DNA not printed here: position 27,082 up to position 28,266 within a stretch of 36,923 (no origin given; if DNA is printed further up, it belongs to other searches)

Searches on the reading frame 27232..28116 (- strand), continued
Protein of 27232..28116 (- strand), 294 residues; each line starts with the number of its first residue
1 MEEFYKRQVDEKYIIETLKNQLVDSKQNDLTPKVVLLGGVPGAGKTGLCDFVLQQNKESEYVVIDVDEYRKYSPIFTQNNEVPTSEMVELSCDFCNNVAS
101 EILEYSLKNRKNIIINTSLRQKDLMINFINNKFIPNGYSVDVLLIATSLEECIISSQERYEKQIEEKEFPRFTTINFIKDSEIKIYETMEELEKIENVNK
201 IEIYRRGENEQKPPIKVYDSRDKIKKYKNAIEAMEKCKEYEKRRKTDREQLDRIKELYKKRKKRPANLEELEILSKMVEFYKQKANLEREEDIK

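Call 65: fold_search(model_id=the predicted structure, library=pdb)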
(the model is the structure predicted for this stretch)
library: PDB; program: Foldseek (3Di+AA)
matches with E <= 10: 1287; with E <= 0.001: 75
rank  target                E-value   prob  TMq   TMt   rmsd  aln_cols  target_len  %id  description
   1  3q8x_B                2.0e-14  1.00  0.75  0.81   4.1       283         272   19  Structure of a toxin-antitoxin system bound to its substrate (released 2011-03-09)
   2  1gvn_D                4.7e-14  1.00  0.72  0.78   4.4       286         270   18  Crystal Structure of the Plasmid Maintenance System epsilon/zeta: Meachnism of toxin inactivation and toxin function (released 2003-01-29)
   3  1gvn_B                1.2e-13  1.00  0.74  0.79   4.4       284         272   19  Crystal Structure of the Plasmid Maintenance System epsilon/zeta: Meachnism of toxin inactivation and toxin function (released 2003-01-29)
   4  3q8x_D                1.7e-13  1.00  0.75  0.81   4.0       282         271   20  Structure of a toxin-antitoxin system bound to its substrate (released 2011-03-09)
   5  2p5t_B                3.8e-12  1.00  0.67  0.79   3.6       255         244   24  Molecular and structural characterization of the PezAT chromosomal toxin-antitoxin system of the human pathogen Strept (released 2007-05-15)
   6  2p5t_D                4.0e-12  1.00  0.66  0.77   4.0       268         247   23  Molecular and structural characterization of the PezAT chromosomal toxin-antitoxin system of the human pathogen Strept (released 2007-05-15)
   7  2p5t_H                7.1e-12  1.00  0.68  0.82   4.2       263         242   22  Molecular and structural characterization of the PezAT chromosomal toxin-antitoxin system of the human pathogen Strept (released 2007-05-15)
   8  2p5t_F                2.5e-11  1.00  0.66  0.80   3.8       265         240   22  Molecular and structural characterization of the PezAT chromosomal toxin-antitoxin system of the human pathogen Strept (released 2007-05-15)
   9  4z8q_A                1.3e-07  1.00  0.57  0.51   7.8       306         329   16  CRYSTAL STRUCTURE OF AvrRxo1-ORF1:AvrRxo1-ORF2 COMPLEX, SELENOMETHIONINE SUBSTITUTED. (released 2015-09-23)
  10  4z8v_A                1.6e-07  1.00  0.57  0.51   8.0       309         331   14  CRYSTAL STRUCTURE OF AVRRXO1-ORF1:-ORF2 COMPLEX, NATIVE. (released 2015-09-23)
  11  4z8t_A                2.1e-07  1.00  0.55  0.50   8.4       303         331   12  CRYSTAL STRUCTURE OF AvrRxo1-ORF1:AvrRxo1-ORF2 WITH SULPHATE IONS (released 2015-09-23)
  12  4z8u_A                1.1e-06  1.00  0.57  0.51   7.6       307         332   12  CRYSTAL STRUCTURE OF AvrRxo1-ORF1:-ORF2 WITH ATP (released 2015-09-23)
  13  1uky                  4.7e-05  1.00  0.39  0.55   4.9       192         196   16  SUBSTRATE SPECIFICITY AND ASSEMBLY OF CATALYTIC CENTER DERIVED FROM TWO STRUCTURES OF LIGATED URIDYLATE KINASE (released 1995-01-26)
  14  2c95_B                5.3e-05  1.00  0.33  0.47   7.4       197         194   16  Structure of adenylate kinase 1 in complex with P1,P4-di(adenosine) tetraphosphate (released 2007-02-20)
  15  5ukd                  7.1e-05  1.00  0.39  0.54   6.9       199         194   16  PH INFLUENCES FLUORIDE COORDINATION NUMBER OF THE ALFX PHOSPHORYL TRANSFER TRANSITION STATE ANALOG (released 1999-08-14)
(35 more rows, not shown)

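Call 70: find_related_loci(query=A2, collection=viral_contigs, flank=6000)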
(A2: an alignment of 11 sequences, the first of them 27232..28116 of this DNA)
Query A2 (294 aa) in viral_contigs; peptide patterns used: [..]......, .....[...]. (x = any residue, [..] = any of these).
599 stretches matched a pattern, but none encodes a relative of the query by tblastn (E <= 1e-3).

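Call 73: search_dna_similar(query=window:27232-28116:-, collection=plasmids, mode=protein, max_evalue=0.00001, max_rows=12)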
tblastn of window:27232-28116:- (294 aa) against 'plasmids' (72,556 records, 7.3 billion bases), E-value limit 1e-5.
Records with a match: 406; places in all: 410; records where one place covers at least 80% of the query: 20.
Best place of each record, by identity: <60% 406.
By first word of the organism name: Burkholderia 117; Xanthomonas 77; Acinetobacter 43; Pseudomonas 26; Enterococcus 24; Bacteroides 23; Neisseria 21; Xylella 18; Streptococcus 5; Phocaeicola 5; and 33 more.
By predicted mobility (MOB-suite, as given by PLSDB): conjugative 327; non-mobilizable 41; mobilizable 38.
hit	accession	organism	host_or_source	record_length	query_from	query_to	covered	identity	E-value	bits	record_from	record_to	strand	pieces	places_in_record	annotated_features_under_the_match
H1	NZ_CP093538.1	Ralstonia pseudosolanacearum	cell culture,pepper stem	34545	19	291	93%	23.6%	2e-15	84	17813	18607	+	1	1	zeta toxin family protein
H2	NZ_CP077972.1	Pseudomonas aeruginosa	Homo sapiens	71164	14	291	95%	22.8%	2e-14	81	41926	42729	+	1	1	zeta toxin family protein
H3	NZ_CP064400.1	Pseudomonas aeruginosa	Homo sapiens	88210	14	291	95%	22.8%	2e-14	81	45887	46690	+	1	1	zeta toxin family protein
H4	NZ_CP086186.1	Xanthomonas oryzae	Oryza sativa,monoisolate,rice leaf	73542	14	291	95%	22.6%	1e-14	81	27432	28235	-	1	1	record has no annotation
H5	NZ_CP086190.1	Xanthomonas oryzae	Oryza sativa,monoisolate,rice leaf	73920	14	291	95%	22.6%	1e-14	81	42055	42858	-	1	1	record has no annotation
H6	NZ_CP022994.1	Paraburkholderia aromaticivorans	-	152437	14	291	95%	22.4%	3e-15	83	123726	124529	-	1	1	zeta toxin family protein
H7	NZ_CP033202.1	Xanthomonas oryzae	Oryza sativa,Microbe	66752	14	291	95%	22.1%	3e-14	80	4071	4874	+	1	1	record has no annotation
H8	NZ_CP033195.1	Xanthomonas oryzae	Oryza sativa,single cell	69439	14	291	95%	22.1%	3e-14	80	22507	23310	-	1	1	record has no annotation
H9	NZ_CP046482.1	Xanthomonas oryzae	Oryza sativa,Microbe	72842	14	291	95%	22.1%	3e-14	80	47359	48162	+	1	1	record has no annotation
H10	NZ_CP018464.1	Xanthomonas euvesicatoria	Capsicum frutescens,pathogen ...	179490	14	291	95%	21.7%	1e-13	78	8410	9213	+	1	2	zeta toxin family protein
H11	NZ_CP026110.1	Paraburkholderia hospita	Bacteria,soil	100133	32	291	88%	23.2%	1e-13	79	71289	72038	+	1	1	zeta toxin family protein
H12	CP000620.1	Burkholderia vietnamiensis G4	-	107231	14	291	95%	21.4%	4e-14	80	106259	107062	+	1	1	Zeta toxin family protein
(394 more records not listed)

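Call 74: get_annotated_region(hit=H1, flank=3000)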
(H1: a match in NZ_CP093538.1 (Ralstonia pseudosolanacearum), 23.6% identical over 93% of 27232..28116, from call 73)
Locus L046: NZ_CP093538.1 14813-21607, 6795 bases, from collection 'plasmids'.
description: Ralstonia pseudosolanacearum strain SL1931 plasmid pRS1931s2, complete sequence
organism: Ralstonia pseudosolanacearum (NCBI taxid 1310165)
taxonomy: Bacteria; Pseudomonadota; Betaproteobacteria; Burkholderiales; Burkholderiaceae; Ralstonia; Ralstonia pseudosolanacearum
host: -; source: cell culture,pepper stem; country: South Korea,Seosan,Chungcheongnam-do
typing (MOB-suite, as given by PLSDB): conjugative; relaxase MOBF; mating-pair formation MPF_T
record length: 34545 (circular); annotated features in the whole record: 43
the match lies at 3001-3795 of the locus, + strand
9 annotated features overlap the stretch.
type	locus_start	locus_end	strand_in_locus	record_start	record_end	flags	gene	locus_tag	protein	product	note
CDS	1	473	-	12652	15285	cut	-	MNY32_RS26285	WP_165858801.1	type VI secretion protein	-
CDS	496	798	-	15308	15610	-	-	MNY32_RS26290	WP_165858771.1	VirB3 family type IV secretion system protein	-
CDS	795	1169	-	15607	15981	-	-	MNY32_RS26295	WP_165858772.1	TrbC/VirB2 family protein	-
CDS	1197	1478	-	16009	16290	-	-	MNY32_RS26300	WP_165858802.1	MobD protein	-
CDS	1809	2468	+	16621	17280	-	-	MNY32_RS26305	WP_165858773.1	recombinase family protein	GO:0006310 - DNA recombination [Evidence IEA]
CDS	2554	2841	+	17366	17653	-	-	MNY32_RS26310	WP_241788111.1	hypothetical protein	-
CDS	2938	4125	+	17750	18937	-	-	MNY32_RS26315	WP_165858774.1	zeta toxin family protein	-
CDS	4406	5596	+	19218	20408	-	-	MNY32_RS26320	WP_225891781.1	replication protein RepA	-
CDS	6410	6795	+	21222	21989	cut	-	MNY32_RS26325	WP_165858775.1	ParA family protein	-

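Call 75: get_annotated_region(hit=H2, flank=3000)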
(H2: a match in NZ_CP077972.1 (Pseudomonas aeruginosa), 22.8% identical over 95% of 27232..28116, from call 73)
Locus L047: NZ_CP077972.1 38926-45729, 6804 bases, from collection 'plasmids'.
description: Pseudomonas aeruginosa strain ZPPH33 plasmid p1, complete sequence
organism: Pseudomonas aeruginosa (NCBI taxid 287)
taxonomy: Bacteria; Pseudomonadota; Gammaproteobacteria; Pseudomonadales; Pseudomonadaceae; Pseudomonas; Pseudomonas aeruginosa
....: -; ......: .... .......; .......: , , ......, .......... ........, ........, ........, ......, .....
typing (MOB-suite, as given by PLSDB): mobilizable; replicon rep_cluster_1289; relaxase MOBP
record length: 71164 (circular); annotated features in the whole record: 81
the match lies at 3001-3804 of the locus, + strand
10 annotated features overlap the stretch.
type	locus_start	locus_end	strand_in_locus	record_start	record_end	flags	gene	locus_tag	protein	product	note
CDS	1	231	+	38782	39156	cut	-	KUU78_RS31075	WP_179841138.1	hypothetical protein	-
CDS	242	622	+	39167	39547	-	-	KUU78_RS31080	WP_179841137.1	hypothetical protein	-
CDS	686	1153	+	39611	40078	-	-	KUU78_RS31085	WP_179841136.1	hypothetical protein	-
CDS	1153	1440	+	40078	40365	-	-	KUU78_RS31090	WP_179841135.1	type II toxin-antitoxin system RelE/ParE family toxin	GO:0030541 - plasmid partitioning [Evidence IEA]; GO:0051290 - protein heterotetramerization [Evidence IEA]; GO:0009432 ...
CDS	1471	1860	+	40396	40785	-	-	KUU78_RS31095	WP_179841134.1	hypothetical protein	-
CDS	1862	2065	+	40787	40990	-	-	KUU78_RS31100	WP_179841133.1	hypothetical protein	-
CDS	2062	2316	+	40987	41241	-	-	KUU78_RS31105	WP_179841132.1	hypothetical protein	-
CDS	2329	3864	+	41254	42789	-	-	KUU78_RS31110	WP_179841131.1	zeta toxin family protein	-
CDS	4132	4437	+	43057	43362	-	-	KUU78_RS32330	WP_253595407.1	hypothetical protein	-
CDS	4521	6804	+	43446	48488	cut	-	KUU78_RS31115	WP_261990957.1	DEAD/DEAH box helicase family protein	-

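Call 84: search_protein_families(library=phrogs, proteins=[window:27232-28116:-], max_evalue=0.01)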
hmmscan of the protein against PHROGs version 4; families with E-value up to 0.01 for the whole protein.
window:27232-28116:- (294 aa): 5 families
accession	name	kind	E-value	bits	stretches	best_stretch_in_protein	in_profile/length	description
phrog_25145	-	unknown function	1.6e-17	64.7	1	14-207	93-281/308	-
phrog_505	-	other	1.8e-07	31.9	1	32-172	2-136/295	polynucleotide kinase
phrog_6931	-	unknown function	2e-07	31.5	1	19-192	172-336/343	-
phrog_761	-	other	2e-05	25.4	1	22-268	9-244/362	thymidylate kinase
phrog_2071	-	other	0.00026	21.9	1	29-176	13-148/282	ATPase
